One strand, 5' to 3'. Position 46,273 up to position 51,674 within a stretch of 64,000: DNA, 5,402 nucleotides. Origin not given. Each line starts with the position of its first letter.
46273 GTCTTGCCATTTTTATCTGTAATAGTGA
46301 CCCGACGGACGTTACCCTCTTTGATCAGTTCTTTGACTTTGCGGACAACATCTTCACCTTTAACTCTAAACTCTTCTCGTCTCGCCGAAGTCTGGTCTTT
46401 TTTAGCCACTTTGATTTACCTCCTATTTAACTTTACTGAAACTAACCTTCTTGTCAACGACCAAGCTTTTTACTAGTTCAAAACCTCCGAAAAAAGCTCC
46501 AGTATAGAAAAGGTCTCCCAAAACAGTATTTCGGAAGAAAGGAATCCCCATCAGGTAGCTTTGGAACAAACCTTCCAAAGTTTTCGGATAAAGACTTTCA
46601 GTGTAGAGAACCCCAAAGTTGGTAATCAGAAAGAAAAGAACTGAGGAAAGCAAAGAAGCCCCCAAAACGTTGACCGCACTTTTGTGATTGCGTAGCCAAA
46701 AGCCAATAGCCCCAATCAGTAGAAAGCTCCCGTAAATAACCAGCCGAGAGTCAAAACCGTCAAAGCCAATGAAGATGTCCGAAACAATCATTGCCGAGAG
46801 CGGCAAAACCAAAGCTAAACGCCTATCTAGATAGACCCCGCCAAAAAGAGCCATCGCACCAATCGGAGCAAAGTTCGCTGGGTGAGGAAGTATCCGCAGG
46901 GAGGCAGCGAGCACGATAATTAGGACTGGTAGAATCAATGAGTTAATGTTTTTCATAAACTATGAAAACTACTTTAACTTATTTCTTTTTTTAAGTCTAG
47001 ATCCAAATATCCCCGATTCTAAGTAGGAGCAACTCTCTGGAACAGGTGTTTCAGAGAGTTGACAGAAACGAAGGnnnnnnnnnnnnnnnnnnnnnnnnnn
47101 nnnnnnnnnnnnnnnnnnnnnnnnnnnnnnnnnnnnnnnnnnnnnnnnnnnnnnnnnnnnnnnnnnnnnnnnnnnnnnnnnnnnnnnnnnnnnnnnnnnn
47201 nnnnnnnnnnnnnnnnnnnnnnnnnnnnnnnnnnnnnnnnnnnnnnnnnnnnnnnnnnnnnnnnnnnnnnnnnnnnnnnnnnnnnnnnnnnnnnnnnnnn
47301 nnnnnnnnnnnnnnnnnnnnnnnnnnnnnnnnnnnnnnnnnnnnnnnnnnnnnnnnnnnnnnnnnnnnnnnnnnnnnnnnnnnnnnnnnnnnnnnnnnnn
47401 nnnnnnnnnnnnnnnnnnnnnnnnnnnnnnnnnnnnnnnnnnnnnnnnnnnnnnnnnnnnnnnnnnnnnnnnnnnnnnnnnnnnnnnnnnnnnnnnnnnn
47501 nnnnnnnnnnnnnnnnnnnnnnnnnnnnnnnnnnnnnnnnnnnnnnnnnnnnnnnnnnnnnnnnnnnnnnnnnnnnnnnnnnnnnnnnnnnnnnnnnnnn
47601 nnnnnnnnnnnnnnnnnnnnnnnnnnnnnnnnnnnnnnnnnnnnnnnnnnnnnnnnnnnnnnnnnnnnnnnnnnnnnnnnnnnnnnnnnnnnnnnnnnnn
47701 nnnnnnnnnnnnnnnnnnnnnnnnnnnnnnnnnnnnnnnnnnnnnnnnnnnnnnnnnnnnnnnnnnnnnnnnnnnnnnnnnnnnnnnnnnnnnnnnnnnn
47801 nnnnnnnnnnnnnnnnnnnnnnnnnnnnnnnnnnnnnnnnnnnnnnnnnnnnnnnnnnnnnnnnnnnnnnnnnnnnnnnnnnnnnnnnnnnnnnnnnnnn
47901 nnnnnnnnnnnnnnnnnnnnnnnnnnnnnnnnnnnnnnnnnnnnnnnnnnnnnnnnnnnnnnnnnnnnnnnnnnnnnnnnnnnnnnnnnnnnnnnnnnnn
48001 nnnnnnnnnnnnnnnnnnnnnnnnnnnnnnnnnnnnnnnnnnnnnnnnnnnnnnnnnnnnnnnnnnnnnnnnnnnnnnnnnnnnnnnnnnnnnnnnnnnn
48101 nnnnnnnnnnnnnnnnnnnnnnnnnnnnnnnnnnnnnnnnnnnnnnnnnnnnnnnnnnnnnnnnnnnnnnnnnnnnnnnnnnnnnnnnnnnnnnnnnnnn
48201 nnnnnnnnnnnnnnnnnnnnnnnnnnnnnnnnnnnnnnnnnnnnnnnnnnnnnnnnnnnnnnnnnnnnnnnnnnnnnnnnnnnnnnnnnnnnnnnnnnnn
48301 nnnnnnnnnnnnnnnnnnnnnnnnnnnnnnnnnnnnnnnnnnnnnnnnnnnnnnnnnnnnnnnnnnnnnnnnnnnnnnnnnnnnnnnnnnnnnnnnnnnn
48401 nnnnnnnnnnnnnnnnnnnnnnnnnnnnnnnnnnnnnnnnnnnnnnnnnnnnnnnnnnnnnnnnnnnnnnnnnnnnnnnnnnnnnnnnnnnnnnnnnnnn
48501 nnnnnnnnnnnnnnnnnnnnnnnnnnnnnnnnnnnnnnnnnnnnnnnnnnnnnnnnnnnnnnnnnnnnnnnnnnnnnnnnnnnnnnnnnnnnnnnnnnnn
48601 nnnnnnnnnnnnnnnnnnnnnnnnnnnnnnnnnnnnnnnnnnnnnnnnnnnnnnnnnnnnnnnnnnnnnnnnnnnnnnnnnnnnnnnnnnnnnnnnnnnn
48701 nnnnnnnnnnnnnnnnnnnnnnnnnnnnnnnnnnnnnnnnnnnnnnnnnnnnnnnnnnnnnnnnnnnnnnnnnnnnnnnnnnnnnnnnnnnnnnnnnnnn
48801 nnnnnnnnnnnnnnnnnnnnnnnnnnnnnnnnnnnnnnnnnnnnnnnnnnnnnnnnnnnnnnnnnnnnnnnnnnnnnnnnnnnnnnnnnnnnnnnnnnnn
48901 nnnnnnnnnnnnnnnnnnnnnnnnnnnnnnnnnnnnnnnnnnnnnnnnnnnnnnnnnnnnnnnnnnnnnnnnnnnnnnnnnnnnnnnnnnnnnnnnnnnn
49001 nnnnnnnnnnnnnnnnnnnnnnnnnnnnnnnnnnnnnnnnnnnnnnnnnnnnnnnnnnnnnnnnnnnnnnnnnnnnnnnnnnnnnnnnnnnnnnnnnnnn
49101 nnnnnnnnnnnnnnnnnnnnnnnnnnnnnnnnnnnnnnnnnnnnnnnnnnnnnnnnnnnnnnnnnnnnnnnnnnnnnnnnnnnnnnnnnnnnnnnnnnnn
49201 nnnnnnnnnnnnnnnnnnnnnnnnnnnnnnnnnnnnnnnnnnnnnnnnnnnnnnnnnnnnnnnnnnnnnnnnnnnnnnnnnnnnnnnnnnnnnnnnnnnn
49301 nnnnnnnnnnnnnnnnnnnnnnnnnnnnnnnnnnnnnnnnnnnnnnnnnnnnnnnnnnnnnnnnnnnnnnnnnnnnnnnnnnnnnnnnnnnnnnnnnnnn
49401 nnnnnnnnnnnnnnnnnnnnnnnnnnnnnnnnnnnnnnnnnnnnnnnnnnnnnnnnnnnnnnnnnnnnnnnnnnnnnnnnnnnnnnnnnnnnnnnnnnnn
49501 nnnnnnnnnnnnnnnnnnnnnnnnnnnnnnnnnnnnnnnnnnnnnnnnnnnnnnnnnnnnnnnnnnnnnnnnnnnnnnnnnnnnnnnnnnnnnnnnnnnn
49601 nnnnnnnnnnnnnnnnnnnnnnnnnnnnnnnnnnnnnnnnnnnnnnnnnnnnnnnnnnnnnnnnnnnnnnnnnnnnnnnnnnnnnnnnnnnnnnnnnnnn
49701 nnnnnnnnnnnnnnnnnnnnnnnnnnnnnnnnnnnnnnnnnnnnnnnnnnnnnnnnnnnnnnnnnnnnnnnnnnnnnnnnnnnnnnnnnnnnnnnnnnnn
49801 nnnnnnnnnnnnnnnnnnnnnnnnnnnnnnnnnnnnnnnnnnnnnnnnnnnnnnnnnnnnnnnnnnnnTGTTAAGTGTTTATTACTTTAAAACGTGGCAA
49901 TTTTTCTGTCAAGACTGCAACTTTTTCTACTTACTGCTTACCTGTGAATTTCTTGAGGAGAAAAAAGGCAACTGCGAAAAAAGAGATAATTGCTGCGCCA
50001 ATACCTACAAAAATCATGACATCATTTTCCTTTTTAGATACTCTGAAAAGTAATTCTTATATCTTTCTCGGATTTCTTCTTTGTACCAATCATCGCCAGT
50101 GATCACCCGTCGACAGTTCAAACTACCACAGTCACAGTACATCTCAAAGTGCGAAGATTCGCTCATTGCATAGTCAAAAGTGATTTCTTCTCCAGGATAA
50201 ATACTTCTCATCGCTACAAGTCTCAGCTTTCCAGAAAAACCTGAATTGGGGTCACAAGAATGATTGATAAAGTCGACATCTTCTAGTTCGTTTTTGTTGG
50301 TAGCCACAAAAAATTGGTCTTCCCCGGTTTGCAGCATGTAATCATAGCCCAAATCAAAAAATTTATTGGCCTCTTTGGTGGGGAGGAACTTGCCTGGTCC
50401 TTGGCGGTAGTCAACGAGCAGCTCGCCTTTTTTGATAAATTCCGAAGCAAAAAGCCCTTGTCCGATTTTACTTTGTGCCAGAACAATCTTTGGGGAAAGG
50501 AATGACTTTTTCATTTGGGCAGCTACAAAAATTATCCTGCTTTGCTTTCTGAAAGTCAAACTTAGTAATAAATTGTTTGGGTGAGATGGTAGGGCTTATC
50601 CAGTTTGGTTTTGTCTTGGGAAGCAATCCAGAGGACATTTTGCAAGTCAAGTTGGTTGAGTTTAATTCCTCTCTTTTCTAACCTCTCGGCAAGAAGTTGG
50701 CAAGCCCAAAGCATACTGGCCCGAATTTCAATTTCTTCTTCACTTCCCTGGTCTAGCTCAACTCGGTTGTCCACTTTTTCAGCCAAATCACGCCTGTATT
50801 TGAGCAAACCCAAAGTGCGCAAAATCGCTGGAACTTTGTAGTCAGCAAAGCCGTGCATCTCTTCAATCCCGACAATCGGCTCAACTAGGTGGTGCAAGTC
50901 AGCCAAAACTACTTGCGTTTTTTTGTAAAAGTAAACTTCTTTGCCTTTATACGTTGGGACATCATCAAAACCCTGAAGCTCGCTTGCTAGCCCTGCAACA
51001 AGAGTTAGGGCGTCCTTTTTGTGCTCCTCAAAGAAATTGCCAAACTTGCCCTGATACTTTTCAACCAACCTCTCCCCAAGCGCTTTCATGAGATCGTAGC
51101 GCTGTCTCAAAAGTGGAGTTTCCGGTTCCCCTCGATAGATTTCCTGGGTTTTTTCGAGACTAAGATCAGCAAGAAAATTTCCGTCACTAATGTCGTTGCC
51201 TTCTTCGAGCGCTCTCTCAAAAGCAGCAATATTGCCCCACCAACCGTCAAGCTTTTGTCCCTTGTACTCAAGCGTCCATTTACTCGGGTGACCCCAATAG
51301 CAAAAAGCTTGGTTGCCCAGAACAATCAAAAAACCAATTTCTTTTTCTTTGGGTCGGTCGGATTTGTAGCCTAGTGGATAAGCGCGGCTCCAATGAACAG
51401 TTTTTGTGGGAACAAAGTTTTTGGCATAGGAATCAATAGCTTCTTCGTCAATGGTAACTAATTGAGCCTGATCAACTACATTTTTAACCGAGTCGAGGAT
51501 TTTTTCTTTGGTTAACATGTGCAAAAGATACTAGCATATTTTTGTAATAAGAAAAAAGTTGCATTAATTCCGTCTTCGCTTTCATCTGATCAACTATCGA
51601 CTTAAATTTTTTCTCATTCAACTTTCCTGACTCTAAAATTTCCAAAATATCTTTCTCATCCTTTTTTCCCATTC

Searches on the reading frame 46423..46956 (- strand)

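Call 70: search_protein_families(library=pfam, proteins=[window:46423-46956:-], max_evalue=0.001)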
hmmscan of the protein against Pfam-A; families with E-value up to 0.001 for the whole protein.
window:46423-46956:- (177 aa): 1 family
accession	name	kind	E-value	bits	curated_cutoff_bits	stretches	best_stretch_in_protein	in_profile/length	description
PF20221.3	DUF6580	-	1.9e-55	188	27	1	5-164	5-157/162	Family of unknown function (DUF6580)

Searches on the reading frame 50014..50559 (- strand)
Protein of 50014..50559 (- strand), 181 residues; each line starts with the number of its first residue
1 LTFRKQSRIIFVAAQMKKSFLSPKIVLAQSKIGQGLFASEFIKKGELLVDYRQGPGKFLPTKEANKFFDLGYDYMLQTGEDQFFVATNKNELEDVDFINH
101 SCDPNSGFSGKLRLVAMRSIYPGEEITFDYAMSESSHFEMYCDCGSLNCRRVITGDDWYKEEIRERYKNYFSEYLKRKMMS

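Call 107: search_protein_families(library=pfam, proteins=[window:50014-50559:-], max_evalue=0.001)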
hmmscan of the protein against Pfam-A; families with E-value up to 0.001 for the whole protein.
window:50014-50559:- (181 aa): 1 family
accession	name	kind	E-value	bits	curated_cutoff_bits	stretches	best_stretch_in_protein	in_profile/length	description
PF00856.33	SET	-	7.3e-18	65.4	22.4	1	33-130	1-104/105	SET domain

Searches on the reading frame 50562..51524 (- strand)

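Call 108: search_protein_families(library=pfam, proteins=[window:50562-51524:-], max_evalue=0.001)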
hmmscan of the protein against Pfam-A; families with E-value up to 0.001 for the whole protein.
window:50562-51524:- (320 aa): 1 family
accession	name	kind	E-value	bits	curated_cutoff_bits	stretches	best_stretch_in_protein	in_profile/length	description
PF10343.14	Q_salvage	-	8.9e-61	206.4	25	1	58-320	6-285/285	Queuosine salvage protein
